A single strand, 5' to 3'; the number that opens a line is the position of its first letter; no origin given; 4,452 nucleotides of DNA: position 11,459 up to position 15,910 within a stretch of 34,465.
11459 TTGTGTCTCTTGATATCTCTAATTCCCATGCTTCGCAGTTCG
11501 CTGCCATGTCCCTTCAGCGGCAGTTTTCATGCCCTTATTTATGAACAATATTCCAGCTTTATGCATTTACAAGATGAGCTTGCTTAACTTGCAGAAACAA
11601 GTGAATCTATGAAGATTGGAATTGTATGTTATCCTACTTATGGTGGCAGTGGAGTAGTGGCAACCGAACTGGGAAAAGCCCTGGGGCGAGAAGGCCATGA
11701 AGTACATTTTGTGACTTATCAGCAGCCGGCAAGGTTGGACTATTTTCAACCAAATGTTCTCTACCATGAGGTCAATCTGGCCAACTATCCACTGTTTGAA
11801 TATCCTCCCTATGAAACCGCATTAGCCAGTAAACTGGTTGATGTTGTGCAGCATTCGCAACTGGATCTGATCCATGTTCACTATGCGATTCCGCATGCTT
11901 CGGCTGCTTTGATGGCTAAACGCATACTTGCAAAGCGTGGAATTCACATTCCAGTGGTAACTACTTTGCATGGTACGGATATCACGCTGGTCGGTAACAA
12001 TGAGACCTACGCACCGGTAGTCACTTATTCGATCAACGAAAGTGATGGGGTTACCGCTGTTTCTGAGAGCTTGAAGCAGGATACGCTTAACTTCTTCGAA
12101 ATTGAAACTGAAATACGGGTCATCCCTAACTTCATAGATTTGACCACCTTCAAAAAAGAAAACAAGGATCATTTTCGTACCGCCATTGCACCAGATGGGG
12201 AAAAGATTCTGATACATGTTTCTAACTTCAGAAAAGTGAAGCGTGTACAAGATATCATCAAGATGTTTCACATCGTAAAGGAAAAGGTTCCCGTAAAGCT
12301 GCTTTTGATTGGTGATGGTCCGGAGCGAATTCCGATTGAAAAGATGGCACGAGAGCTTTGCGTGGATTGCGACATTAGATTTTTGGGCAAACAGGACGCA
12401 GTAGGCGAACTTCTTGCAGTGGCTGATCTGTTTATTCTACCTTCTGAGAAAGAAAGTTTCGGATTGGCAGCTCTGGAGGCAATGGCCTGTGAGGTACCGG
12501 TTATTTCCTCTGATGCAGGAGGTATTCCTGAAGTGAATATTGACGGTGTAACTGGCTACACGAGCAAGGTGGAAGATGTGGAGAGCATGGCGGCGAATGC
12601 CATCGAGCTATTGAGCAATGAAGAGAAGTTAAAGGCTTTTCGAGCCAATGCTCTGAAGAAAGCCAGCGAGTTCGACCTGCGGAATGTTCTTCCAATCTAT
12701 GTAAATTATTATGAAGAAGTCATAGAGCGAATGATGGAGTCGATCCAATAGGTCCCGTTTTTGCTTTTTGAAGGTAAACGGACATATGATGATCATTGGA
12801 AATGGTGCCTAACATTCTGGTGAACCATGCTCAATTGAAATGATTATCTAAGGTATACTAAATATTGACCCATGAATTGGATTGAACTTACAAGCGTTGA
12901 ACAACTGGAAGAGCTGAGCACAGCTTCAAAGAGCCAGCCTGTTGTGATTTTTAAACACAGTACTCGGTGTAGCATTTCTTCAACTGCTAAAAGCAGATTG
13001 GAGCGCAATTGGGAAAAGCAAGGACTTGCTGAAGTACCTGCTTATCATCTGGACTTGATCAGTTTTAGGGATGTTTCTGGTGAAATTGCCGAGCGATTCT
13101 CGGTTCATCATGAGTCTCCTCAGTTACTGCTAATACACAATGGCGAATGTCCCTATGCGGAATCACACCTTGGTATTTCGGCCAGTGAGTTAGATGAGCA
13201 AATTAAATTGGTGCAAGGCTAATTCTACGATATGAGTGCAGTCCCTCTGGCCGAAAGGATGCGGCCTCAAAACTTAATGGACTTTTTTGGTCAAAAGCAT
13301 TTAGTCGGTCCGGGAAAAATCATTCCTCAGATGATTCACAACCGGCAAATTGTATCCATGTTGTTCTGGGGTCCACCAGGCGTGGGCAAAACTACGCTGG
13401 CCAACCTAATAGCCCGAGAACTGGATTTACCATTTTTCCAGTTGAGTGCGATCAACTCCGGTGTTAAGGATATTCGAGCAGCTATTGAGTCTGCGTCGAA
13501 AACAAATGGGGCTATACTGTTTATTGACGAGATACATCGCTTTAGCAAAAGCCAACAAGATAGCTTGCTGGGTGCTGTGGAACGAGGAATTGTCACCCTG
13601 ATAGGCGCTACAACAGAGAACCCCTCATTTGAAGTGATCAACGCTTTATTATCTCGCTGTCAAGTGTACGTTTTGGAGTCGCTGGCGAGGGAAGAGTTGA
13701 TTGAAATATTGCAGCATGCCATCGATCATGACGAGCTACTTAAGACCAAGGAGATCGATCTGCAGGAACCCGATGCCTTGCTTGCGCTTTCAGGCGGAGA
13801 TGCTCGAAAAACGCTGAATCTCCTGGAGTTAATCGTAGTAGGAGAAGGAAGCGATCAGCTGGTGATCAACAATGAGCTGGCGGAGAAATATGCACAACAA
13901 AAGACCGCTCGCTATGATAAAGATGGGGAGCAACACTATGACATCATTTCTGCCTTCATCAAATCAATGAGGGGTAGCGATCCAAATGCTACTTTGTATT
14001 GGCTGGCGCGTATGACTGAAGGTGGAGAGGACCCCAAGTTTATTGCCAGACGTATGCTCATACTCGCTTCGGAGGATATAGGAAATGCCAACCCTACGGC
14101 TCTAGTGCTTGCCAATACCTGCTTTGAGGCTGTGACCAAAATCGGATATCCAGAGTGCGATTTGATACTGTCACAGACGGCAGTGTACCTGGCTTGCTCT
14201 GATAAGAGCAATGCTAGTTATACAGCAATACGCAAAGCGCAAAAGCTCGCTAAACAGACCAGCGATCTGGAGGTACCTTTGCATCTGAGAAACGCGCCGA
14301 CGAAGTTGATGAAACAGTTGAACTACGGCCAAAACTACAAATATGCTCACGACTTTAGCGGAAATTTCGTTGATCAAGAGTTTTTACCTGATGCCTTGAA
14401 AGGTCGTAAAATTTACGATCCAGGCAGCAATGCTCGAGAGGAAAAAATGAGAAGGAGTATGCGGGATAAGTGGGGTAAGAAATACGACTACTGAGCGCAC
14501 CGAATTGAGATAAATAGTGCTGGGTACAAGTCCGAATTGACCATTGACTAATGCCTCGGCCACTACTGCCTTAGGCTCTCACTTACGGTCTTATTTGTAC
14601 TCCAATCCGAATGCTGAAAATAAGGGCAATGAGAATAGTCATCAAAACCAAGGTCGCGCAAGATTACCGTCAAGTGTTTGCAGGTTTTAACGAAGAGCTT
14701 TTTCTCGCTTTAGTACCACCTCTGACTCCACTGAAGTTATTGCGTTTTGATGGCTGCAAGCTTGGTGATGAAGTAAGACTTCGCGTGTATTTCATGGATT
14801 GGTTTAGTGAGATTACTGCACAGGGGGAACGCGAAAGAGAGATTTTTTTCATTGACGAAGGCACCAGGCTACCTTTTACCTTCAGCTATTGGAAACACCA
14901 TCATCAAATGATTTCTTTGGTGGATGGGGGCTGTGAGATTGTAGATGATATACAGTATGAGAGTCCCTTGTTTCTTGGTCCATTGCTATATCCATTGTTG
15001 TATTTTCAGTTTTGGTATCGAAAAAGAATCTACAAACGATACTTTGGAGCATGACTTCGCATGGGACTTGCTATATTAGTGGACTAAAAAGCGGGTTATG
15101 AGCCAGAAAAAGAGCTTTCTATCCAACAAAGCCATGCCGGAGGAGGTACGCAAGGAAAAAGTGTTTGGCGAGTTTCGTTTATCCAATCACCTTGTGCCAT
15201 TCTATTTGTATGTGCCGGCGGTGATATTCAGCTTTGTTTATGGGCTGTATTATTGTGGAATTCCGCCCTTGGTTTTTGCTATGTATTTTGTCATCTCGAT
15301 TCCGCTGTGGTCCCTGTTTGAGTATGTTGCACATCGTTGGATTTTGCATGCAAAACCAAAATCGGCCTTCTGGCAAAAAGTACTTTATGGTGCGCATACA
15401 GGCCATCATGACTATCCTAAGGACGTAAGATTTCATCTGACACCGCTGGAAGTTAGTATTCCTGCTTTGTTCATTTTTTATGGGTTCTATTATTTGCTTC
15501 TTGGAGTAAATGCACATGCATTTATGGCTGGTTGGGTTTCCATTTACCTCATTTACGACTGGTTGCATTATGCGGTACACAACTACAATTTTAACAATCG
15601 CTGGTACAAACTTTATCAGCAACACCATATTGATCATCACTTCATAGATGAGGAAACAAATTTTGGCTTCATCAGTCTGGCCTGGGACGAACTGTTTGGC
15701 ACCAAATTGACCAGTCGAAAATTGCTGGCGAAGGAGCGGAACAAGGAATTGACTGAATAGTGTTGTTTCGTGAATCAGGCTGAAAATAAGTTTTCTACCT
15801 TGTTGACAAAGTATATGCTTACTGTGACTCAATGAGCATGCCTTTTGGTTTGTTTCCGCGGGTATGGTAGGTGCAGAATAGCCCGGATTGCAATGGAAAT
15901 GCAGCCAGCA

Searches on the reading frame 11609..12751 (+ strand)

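Call 82: search_protein_families(library=pfam, proteins=[window:11609-12751:+], max_evalue=0.001)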
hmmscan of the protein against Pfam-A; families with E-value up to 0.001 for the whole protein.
window:11609-12751:+ (380 aa): 6 families
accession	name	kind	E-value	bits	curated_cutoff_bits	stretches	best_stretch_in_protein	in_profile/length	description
PF00534.26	Glycos_transf_1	-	1.1e-40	139.4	26.4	1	191-350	8-171/172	Glycosyl transferases group 1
PF13692.12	Glyco_trans_1_4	-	3.2e-32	112.2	27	1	199-337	2-142/142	Glycosyl transferases group 1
PF13439.12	Glyco_transf_4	-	2.3e-31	109.6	28.5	1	11-179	1-169/170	Glycosyltransferase Family 4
PF13579.12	Glyco_trans_4_4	-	6.7e-19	69.2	29.7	1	12-174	1-157/158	Glycosyl transferase 4-like domain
PF20706.3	GT4-conflict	-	1.5e-11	44.4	26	1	247-308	256-318/385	Family 4 Glycosyltransferase in conflict systems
PF13477.12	Glyco_trans_4_2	-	2.7e-11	44.2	23.4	1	19-151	14-138/139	Glycosyl transferase 4-like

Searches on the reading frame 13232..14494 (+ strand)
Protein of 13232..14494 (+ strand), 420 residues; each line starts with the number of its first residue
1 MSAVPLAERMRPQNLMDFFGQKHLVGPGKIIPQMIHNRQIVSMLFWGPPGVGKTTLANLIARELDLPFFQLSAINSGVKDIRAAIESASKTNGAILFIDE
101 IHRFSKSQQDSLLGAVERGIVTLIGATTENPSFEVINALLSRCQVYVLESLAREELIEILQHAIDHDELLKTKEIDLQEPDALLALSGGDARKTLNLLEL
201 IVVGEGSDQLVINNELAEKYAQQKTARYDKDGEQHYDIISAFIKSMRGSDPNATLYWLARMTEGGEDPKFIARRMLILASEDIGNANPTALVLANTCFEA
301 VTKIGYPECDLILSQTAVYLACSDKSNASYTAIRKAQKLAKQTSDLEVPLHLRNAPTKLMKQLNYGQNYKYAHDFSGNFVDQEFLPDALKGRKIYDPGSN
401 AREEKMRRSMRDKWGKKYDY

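Call 82: search_protein_families(library=pfam, proteins=[window:13232-14494:+], max_evalue=0.001)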
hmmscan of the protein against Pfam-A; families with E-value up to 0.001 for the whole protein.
window:13232-14494:+ (420 aa): 16 families
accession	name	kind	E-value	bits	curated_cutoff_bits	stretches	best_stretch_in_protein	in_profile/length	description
PF12002.13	MgsA_C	-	2.1e-68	229.9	27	1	248-411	1-164/167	MgsA AAA+ ATPase C terminal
PF16193.11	AAA_assoc_2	-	1.2e-23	83.5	34.3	1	177-247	9-81/81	AAA C-terminal domain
PF00004.35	AAA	-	9.9e-20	71.8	21.2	1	43-147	1-127/131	ATPase family associated with various cellular activities (AAA)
PF05496.18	RuvB_N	-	6.3e-17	62.2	27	1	10-123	1-115/159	Holliday junction DNA helicase RuvB P-loop domain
PF07728.20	AAA_5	-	1.5e-07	31.9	22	1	43-124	2-98/139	AAA domain (dynein-related subfamily)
PF00158.32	Sigma54_activat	-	1.9e-07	31.4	20.2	1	89-158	90-160/168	Sigma-54 interaction domain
PF14532.12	Sigma54_activ_2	-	6e-06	27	25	1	43-118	24-95/138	Sigma-54 interaction domain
PF20720.3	nSTAND3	-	1.6e-05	25.1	27.2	1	44-129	21-100/155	Novel STAND NTPase 3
PF01078.27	Mg_chelatase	-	3.6e-05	23.7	20.3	0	89-128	103-142/207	Magnesium chelatase, subunit ChlI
PF13401.12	AAA_22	-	3.7e-05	24.5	27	0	43-91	8-60/130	AAA domain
PF13173.12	AAA_14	-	7.8e-05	23.1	27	1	45-151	7-123/129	AAA domain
PF13191.12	AAA_16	-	0.00015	22.7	32.6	0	42-65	26-49/167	AAA ATPase domain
PF13207.12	AAA_17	-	0.00035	21.3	27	1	47-72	2-27/136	AAA domain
PF07724.20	AAA_2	-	0.00036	21.1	27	0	38-122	1-105/166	AAA domain (Cdc48 subfamily)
PF06068.19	TIP49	-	0.00036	20.2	23.8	0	18-73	26-85/347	TIP49 P-loop domain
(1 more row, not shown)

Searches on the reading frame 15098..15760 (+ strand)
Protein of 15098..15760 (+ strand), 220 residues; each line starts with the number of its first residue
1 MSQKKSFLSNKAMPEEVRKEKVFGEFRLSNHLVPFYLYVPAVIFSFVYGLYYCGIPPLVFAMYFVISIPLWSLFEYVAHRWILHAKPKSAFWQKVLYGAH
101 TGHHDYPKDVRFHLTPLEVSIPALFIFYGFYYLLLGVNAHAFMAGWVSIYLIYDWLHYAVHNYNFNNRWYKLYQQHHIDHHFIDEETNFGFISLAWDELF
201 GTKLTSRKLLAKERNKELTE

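Call 82: search_protein_families(library=pfam, proteins=[window:15098-15760:+], max_evalue=0.001)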
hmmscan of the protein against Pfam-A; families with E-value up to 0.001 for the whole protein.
window:15098-15760:+ (220 aa): 1 family
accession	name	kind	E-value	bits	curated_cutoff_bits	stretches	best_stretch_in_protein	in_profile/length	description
PF04116.19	FA_hydroxylase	-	4.3e-17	63.2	31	1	65-202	2-132/132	Fatty acid hydroxylase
